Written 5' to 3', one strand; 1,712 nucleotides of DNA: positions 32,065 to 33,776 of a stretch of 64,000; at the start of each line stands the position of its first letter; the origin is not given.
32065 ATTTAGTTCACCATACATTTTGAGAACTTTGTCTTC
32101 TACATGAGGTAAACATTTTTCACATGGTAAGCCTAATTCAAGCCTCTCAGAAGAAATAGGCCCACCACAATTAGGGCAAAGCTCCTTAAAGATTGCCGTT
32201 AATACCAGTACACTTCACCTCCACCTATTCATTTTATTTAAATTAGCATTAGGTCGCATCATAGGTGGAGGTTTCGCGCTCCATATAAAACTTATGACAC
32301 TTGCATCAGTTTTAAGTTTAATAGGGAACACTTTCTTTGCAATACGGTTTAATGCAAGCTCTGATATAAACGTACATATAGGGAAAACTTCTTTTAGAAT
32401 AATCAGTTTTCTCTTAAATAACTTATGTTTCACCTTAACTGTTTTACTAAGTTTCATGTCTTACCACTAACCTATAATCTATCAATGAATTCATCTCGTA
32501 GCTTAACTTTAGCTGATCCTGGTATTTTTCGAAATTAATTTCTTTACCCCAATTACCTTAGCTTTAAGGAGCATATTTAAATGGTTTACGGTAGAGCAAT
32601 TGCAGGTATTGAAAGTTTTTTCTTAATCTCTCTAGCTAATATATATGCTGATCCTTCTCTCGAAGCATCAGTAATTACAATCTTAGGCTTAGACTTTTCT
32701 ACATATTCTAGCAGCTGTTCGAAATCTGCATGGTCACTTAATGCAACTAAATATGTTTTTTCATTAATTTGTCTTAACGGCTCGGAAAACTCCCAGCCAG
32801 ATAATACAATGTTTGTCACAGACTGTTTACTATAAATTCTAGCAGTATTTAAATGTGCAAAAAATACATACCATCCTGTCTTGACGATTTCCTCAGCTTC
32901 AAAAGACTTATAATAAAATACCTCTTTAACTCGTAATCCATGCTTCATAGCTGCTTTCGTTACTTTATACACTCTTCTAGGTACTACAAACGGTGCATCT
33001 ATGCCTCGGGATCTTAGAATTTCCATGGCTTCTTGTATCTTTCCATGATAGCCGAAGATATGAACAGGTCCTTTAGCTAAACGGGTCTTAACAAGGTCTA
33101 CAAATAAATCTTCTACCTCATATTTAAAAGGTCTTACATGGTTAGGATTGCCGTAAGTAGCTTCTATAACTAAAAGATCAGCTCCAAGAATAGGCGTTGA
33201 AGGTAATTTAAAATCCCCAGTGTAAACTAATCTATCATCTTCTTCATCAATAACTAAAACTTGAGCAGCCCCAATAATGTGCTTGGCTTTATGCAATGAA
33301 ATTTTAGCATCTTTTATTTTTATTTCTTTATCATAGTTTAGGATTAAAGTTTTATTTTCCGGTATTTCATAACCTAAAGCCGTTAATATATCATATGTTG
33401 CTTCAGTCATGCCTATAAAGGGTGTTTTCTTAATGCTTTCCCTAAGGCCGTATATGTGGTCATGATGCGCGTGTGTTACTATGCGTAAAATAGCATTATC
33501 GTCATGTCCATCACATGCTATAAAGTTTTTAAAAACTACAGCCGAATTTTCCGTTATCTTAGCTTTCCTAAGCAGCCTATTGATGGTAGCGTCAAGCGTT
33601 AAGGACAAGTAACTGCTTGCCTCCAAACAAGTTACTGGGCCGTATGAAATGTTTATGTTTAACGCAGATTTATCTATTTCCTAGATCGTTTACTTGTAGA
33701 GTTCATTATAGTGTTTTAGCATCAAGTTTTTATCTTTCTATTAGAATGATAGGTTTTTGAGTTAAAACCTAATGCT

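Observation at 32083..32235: Reverse gyrase zinc finger lies upstream of the first usable ATG, behind an in-frame TGA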

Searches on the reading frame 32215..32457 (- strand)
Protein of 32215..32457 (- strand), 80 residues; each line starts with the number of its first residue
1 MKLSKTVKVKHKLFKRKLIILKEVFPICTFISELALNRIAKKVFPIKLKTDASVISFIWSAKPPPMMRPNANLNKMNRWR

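Call 18: find_encoding_contigs(protein=window:32215-32457:-, flank=6000, max_places=6)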
Protein window:32215-32457:- (80 aa): 2 contigs read that carry it; 1 place shown.
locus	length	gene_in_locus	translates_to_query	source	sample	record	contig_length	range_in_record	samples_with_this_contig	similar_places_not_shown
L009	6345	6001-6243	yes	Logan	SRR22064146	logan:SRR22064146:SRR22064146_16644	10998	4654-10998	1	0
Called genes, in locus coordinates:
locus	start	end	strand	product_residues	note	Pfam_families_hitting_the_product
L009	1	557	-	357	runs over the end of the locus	-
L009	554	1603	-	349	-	-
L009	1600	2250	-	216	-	PF01983:CofC, PF12804:NTP_transf_3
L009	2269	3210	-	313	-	PF01933:CofD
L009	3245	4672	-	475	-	PF01406:tRNA-synt_1e, PF01921:tRNA-synt_1f (faint), PF09334:tRNA-synt_1g, PF00133:tRNA-synt_1, PF09334:tRNA-synt_1g, PF09190:DALR_2 (faint)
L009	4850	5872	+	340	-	PF12706:Lactamase_B_2 (weak), PF23023:Anti-Pycsar_Apyc1 (faint)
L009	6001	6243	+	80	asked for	-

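Call 20: find_homologous_proteins(query=window:32218-32457:-, max_evalue=10)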
Query window:32218-32457:- (80 aa): 4 proteins with E <= 10 among 4 candidates.
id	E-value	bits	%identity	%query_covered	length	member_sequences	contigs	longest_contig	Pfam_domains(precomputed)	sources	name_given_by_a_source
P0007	6.2e-44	165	100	100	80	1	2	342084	-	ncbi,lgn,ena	-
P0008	5.1e-32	127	81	100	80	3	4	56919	-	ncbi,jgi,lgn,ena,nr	ncbi:MAG: hypothetical protein DRO23_00915 [Thermoprotei archaeon]|nr:MAG: hypothetical protein DRO2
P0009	3.6e-26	109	67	99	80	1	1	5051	-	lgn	-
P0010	2.7e-22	96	66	100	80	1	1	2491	-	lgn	-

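Call 21: search_protein_families(library=pfam, proteins=[window:32218-32457:-], max_evalue=0.01)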
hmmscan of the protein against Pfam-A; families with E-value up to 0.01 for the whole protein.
window:32218-32457:- (80 aa): 0 families

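Call 22: find_encoding_contigs(protein=P0008, flank=5000, max_places=4)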
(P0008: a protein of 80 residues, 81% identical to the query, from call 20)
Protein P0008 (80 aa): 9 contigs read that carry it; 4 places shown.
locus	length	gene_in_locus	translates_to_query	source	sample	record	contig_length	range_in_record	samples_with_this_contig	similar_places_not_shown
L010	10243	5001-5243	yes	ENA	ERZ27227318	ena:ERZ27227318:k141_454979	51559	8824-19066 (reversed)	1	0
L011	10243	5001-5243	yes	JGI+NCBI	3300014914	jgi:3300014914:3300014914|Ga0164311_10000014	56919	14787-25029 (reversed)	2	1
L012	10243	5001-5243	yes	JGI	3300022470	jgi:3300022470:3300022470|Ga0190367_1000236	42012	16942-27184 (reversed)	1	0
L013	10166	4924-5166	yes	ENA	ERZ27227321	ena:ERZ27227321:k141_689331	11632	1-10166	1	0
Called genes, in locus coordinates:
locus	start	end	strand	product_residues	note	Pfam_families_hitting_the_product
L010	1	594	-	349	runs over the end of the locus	-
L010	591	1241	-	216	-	PF01983:CofC, PF12804:NTP_transf_3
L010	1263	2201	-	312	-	PF01933:CofD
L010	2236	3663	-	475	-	PF01406:tRNA-synt_1e, PF01921:tRNA-synt_1f (faint), PF09334:tRNA-synt_1g, PF00133:tRNA-synt_1, PF09334:tRNA-synt_1g, PF09190:DALR_2 (weak)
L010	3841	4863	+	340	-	PF12706:Lactamase_B_2 (weak), PF23023:Anti-Pycsar_Apyc1 (faint)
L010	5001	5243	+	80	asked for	-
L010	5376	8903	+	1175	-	PF00270:DEAD, PF04851:ResIII (weak), PF01751:Toprim, PF01131:Topoisom_bac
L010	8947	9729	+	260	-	PF09958:DUF2192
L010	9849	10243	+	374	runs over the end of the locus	PF13183:Fer4_8 (faint), PF13237:Fer4_10 (weak), PF00037:Fer4 (faint), PF12838:Fer4_7 (weak), PF13484:Fer4_16 (faint), PF14697:Fer4_21 (weak), PF04422:FrhB_FdhB_N, PF04432:FrhB_FdhB_C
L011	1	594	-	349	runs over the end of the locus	-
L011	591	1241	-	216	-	PF01983:CofC, PF12804:NTP_transf_3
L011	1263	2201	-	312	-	PF01933:CofD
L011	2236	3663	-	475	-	PF01406:tRNA-synt_1e, PF01921:tRNA-synt_1f (faint), PF09334:tRNA-synt_1g, PF00133:tRNA-synt_1, PF09334:tRNA-synt_1g, PF09190:DALR_2 (weak)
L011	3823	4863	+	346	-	PF12706:Lactamase_B_2 (weak), PF23023:Anti-Pycsar_Apyc1 (faint)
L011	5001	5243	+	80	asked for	-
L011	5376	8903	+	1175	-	PF00270:DEAD, PF04851:ResIII (weak), PF01751:Toprim, PF01131:Topoisom_bac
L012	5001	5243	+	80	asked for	-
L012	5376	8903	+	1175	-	PF00270:DEAD, PF04851:ResIII (weak), PF01751:Toprim, PF01131:Topoisom_bac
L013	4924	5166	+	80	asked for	-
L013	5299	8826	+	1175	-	PF00270:DEAD, PF04851:ResIII (weak), PF01751:Toprim, PF01131:Topoisom_bac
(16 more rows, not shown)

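Call 23: find_encoding_contigs(protein=P0009, flank=5000, max_places=3)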
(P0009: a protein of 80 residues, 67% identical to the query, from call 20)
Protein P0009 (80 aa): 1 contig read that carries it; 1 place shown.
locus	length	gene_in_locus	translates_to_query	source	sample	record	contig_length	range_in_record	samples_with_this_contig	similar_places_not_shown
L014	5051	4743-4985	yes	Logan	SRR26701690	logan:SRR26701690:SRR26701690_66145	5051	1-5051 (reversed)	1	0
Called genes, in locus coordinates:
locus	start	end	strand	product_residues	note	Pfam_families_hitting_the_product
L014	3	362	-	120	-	?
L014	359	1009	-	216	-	PF01983:CofC, PF12804:NTP_transf_3 (weak)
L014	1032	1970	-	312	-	PF01933:CofD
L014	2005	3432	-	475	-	PF01406:tRNA-synt_1e, PF01921:tRNA-synt_1f (faint), PF09334:tRNA-synt_1g, PF00133:tRNA-synt_1, PF09334:tRNA-synt_1g (weak), PF09190:DALR_2 (faint)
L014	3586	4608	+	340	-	PF12706:Lactamase_B_2 (weak)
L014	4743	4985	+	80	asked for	-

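Call 24: find_encoding_contigs(protein=P0010, flank=5000, max_places=3)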
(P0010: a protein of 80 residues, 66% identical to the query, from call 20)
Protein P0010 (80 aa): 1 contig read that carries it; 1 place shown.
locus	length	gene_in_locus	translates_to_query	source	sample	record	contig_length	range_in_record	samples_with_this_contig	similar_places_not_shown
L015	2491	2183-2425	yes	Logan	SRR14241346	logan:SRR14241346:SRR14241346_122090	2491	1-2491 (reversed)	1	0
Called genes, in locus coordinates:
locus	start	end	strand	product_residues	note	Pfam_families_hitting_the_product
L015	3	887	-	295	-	?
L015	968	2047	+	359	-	-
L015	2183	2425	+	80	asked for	-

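Call 49: search_protein_representatives(alignment_id=A3)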
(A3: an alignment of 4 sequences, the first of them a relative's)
Query: 4 sequences, 80 profile positions. Proteins with E-value up to 0.001 (for the whole library): 2; up to 1e-10: 1; up to 1e-30: 1. The best 2 are listed.
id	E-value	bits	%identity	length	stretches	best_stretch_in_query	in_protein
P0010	4.2e-42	158.7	-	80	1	1-80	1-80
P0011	6.3e-04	36.3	-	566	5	13-50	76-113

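Call 55: list_cluster_members(proteins=[P0007, P0008, P0009])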
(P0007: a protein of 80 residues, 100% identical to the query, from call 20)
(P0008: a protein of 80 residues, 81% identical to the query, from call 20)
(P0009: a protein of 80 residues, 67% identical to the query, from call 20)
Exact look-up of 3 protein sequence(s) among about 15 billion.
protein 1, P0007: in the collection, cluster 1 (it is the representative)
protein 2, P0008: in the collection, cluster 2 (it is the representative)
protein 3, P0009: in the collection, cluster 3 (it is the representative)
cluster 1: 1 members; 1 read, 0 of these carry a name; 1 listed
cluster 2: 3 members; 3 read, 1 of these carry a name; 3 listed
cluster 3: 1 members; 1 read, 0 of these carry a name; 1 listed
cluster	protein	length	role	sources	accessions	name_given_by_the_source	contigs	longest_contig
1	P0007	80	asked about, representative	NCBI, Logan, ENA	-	-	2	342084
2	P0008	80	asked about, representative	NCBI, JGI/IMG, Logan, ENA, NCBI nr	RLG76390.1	MAG: hypothetical protein DRO23_00915 [Thermoprotei archaeon]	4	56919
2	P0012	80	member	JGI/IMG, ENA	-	-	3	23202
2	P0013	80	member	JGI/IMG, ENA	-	-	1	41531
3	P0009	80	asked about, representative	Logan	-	-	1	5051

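Call 57: find_encoding_contigs(protein=P0012, flank=4000, max_places=4)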
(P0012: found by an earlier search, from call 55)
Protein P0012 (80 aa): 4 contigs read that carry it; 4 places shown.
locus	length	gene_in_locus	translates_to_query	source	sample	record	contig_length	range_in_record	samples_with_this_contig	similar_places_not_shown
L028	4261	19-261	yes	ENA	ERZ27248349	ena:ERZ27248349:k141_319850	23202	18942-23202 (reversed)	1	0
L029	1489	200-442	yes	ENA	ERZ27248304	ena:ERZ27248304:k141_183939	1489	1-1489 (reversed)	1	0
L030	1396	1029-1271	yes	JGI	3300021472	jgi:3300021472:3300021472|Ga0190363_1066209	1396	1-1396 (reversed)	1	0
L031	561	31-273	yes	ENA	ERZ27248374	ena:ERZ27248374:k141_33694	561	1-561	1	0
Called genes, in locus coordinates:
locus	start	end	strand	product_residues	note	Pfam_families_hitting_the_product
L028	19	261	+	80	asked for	-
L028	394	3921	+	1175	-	PF00270:DEAD, PF04851:ResIII (weak), PF01751:Toprim, PF01131:Topoisom_bac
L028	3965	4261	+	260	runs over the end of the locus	PF09958:DUF2192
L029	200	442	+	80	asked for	-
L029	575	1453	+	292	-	PF00270:DEAD, PF04851:ResIII (weak)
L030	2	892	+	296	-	?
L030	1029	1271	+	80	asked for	-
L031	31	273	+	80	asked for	-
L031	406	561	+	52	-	?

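Call 69: find_related_loci(query=A3, collection=viral_contigs, flank=3000)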
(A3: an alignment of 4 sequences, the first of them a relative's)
Query A3 (80 aa) in viral_contigs; peptide patterns used: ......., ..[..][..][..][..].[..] (x = any residue, [..] = any of these).
99 stretches matched a pattern, but none encodes a relative of the query by tblastn (E <= 1e-3).

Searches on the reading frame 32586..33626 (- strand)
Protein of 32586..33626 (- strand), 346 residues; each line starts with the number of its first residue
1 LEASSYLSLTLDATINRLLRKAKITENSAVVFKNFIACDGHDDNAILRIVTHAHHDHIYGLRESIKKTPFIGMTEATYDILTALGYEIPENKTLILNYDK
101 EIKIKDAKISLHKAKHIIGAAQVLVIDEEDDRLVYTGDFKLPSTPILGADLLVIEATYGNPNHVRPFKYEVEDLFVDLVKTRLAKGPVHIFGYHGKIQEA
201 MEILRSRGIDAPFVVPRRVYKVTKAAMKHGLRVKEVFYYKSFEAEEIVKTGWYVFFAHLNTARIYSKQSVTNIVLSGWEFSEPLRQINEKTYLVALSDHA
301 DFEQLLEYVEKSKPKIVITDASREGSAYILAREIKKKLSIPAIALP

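Call 17: find_encoding_contigs(protein=window:32586-33626:-, flank=6000, max_places=6)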
Protein window:32586-33626:- (346 aa): no gene with exactly this product is on record in the collection.

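Call 21: search_protein_families(library=pfam, proteins=[window:32589-33626:-], max_evalue=0.01)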
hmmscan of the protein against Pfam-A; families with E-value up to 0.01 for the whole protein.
window:32589-33626:- (346 aa): 3 families
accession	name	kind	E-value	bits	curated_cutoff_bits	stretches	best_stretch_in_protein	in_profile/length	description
PF12706.13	Lactamase_B_2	-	1.9e-07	31.3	27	1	49-165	35-173/200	Beta-lactamase superfamily domain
PF07521.17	RMMBL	-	9.9e-05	22.7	21.6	1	295-344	12-62/63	Zn-dependent metallo-hydrolase RNA specificity domain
PF00753.33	Lactamase_B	-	0.00015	22.2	22.7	1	49-150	48-161/196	Metallo-beta-lactamase superfamily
